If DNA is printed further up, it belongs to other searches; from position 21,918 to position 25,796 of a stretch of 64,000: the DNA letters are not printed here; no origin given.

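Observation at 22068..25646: Single polypeptide fusing a fatty acyl-AMP ligase to a six-TM PAS histidine kinase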

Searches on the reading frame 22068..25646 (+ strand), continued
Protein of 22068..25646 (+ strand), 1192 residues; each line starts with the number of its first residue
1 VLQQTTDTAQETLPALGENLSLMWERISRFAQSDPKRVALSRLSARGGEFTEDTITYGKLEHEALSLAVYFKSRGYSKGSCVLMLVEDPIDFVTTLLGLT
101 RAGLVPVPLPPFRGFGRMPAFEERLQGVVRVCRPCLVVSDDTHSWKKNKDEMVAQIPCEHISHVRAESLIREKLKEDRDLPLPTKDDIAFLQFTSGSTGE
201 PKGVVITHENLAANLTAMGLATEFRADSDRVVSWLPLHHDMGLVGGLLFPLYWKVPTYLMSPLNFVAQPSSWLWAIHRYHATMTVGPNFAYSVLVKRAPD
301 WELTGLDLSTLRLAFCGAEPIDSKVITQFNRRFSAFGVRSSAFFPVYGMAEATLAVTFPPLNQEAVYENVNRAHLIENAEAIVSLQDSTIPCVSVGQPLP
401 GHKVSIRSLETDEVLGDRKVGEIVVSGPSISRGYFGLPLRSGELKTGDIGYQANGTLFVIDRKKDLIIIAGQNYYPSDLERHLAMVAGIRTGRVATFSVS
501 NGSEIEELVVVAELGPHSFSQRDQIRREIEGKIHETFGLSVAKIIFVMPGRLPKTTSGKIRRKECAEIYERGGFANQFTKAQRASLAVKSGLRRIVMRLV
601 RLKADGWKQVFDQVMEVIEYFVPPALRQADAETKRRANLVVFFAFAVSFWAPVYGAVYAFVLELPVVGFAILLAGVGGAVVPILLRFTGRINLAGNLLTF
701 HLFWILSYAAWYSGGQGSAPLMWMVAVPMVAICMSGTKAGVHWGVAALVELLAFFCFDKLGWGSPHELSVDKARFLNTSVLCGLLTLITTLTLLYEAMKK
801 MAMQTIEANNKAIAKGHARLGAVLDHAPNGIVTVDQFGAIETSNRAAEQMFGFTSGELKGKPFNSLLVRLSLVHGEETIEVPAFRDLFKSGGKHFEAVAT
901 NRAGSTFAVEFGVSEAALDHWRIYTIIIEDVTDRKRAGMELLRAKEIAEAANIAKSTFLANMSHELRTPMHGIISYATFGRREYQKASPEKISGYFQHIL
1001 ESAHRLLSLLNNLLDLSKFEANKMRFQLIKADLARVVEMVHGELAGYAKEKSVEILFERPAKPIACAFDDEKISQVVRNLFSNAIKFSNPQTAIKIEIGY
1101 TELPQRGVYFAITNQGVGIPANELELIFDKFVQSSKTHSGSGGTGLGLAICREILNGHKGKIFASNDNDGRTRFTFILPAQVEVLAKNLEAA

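Call 34: find_encoding_contigs(protein=P0002, flank=10000, max_places=3)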
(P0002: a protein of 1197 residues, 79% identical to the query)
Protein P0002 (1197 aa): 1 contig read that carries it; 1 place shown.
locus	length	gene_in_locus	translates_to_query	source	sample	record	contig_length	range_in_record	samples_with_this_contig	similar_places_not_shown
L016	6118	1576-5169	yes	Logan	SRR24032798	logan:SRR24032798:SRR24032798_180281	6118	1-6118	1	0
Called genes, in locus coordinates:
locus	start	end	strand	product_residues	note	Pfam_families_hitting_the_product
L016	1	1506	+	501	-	?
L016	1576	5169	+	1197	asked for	PF00501:AMP-binding, PF00989:PAS (weak), PF13188:PAS_8 (weak), PF13426:PAS_9, PF00512:HisKA, PF02518:HATPase_c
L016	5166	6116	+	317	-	?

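Call 67: predict_structure(alignment_id=A5)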
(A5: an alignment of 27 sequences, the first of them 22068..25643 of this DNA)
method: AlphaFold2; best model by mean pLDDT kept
length: 1192 residues; sequences in the alignment: 27
mean_pLDDT: 82.4   pTM: 0.51
mean pLDDT of the five models: 82.4, 81.3, 80.5, 78.9, 77.0
residues with pLDDT >= 90: 418; 70-90: 553; 50-70: 184; < 50: 37
segments of 3 or more residues with pLDDT < 50: 1-12, 581-583, 874-877, 1184-1192
pLDDT, mean of each block of 10 residues (from residue 1): 35 60 95 95 84 94 95 95 91 95 93 62 84 95 85 93 93 75 94 68 88 91 88 66 75 92 82 94 84 87 92 77 85 93 77 76 89 86 88 90 91 94 90 84 82 92 70 75 89 86 80 88 95 88 89 66 81 63 50 57 61 84 90 87 89 89 89 90 94 93 91 86 89 91 95 90 77 83 79 69 65 60 73 87 89 90 83 53 59 78 86 78 83 70 62 67 78 88 88 87 83 81 87 93 88 91 90 94 89 92 80 84 82 58 75 92 87 91 48 36
secondary structure, 60 per line:
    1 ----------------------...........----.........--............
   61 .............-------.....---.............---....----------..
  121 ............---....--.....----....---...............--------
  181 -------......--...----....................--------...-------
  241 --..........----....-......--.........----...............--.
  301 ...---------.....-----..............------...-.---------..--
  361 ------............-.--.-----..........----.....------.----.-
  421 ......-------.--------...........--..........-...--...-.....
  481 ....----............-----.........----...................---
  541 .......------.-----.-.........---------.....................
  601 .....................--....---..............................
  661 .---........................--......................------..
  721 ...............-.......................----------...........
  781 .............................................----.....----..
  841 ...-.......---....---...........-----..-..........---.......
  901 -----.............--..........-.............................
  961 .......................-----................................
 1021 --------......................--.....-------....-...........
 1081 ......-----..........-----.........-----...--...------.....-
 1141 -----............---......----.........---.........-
elements in order (helices of 4 or more, strands of 3 or more residues): H23-33 E38-46 E49-56 H57-73 E81-85 H89-101 E105-108 H119-132 E136-139 H142-146 H151-154 E158-160 H161-172 E188-193 E203-207 H208-222 E231-233 H243-252 E257-260 H262-267 H270-278 E283-287 H288-297 H300-303 E313-317 H323-336 E343-345 E367-371 H372-378 E389-398 E403-407 E421-426 E443-453 E456-462 E467-469 E472-474 H476-484 E489-500 E506-514 H519-537 E541-547 H562-570 H580-621 H624-627 H631-661 H665-688 H691-712 H719-735 H737-759 H770-825 E830-834 E839-843 H845-851 H855-858 H863-866 E867-872 H881-890 E894-900 E906-918 E921-930 H932-983 H989-1020 E1029-1032 H1033-1050 E1053-1057 E1065-1068 H1070-1086 E1092-1101 E1107-1115 H1135-1139 H1146-1157 E1161-1166 E1171-1179 H1183-1191

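Call 71: fold_search(model_id=the predicted structure, library=pdb)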
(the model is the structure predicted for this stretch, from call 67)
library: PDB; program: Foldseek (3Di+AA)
matches with E <= 10: 1710; with E <= 0.001: 1016
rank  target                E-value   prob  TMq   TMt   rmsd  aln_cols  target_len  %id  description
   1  7r7f_A                1.9e-45  1.00  0.42  0.86   3.3       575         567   30  Synechococcus Olefin Synthase FAAL domain R336A in complex with stearoyl adenylate and pyrophosphate (released 2022-07-06)
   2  5d6j_A                2.3e-45  1.00  0.43  0.79   3.5       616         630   28  Crystal structure of a mycobacterial protein (released 2016-03-02)
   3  7r7g_A                1.1e-44  1.00  0.42  0.86   3.3       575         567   30  Synechococcus Olefin Synthase FAAL domain A229I/R336A in complex with palmitoyl adenylate and pyrophosphate (released 2022-07-06)
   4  7r7e_A                1.5e-44  1.00  0.42  0.86   3.2       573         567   30  Synechococcus Olefin Synthase FAAL domain in complex with AMP and pyrophosphate (released 2022-07-06)
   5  3pbk_B                3.2e-44  1.00  0.41  0.86   3.4       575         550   31  Structural and Functional Studies of Fatty Acyl-Adenylate Ligases from E. coli and L. pneumophila (released 2010-12-22)
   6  5icr_D                7.6e-44  1.00  0.41  0.77   4.2       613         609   28  2.25 Angstrom Resolution Crystal Structure of Fatty-Acid-CoA Ligase (FadD32) from Mycobacterium smegmatis in complex w (released 2016-04-06)
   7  5ey8_D                2.4e-43  1.00  0.41  0.78   4.6       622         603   27  Structure of FadD32 from Mycobacterium smegmatis complexed to AMPC20 (released 2015-12-16)
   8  5icr_A                3.8e-43  1.00  0.41  0.78   4.0       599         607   28  2.25 Angstrom Resolution Crystal Structure of Fatty-Acid-CoA Ligase (FadD32) from Mycobacterium smegmatis in complex w (released 2016-04-06)
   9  3lnv                  3.8e-43  1.00  0.36  0.72   8.5       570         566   30  The crystal structure of fatty acyl-adenylate ligase from L. pneumophila in complex with acyl adenylate and pyrophosphat (released 2010-04-07)
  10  7wua_A                4.0e-43  1.00  0.41  0.78   4.1       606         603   26  Crystal structures of FadD32 from Corynebacterium diphtheriae (released 2022-08-10)
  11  3kxw                  4.4e-43  1.00  0.36  0.71   8.8       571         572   30  The crystal structure of fatty acid AMP ligase from Legionella pneumophila (released 2010-03-16)
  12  3pbk_A                4.6e-43  1.00  0.42  0.87   3.1       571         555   31  Structural and Functional Studies of Fatty Acyl-Adenylate Ligases from E. coli and L. pneumophila (released 2010-12-22)
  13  5icr_B                1.4e-42  1.00  0.42  0.79   3.5       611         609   28  2.25 Angstrom Resolution Crystal Structure of Fatty-Acid-CoA Ligase (FadD32) from Mycobacterium smegmatis in complex w (released 2016-04-06)
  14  7wua_B                2.2e-42  1.00  0.41  0.78   4.2       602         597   26  Crystal structures of FadD32 from Corynebacterium diphtheriae (released 2022-08-10)
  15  5ey9_A                2.8e-42  1.00  0.41  0.78   3.9       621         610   26  Structure of FadD32 from Mycobacterium marinum complexed to AMPC12 (released 2015-12-16)
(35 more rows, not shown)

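Call 83: list_cluster_members(proteins=[P0003, P0004, P0121])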
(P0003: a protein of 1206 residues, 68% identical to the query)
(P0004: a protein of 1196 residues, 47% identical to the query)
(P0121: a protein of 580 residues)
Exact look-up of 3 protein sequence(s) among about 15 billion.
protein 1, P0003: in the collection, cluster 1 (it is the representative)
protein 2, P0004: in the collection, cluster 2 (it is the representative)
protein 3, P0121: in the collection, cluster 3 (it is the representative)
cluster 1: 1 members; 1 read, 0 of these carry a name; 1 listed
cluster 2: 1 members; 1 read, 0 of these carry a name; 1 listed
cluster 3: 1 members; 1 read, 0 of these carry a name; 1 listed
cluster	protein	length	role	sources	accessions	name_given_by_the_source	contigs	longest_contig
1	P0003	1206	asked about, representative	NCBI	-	-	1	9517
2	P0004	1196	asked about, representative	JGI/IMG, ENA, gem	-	-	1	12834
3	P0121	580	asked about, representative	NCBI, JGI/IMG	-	-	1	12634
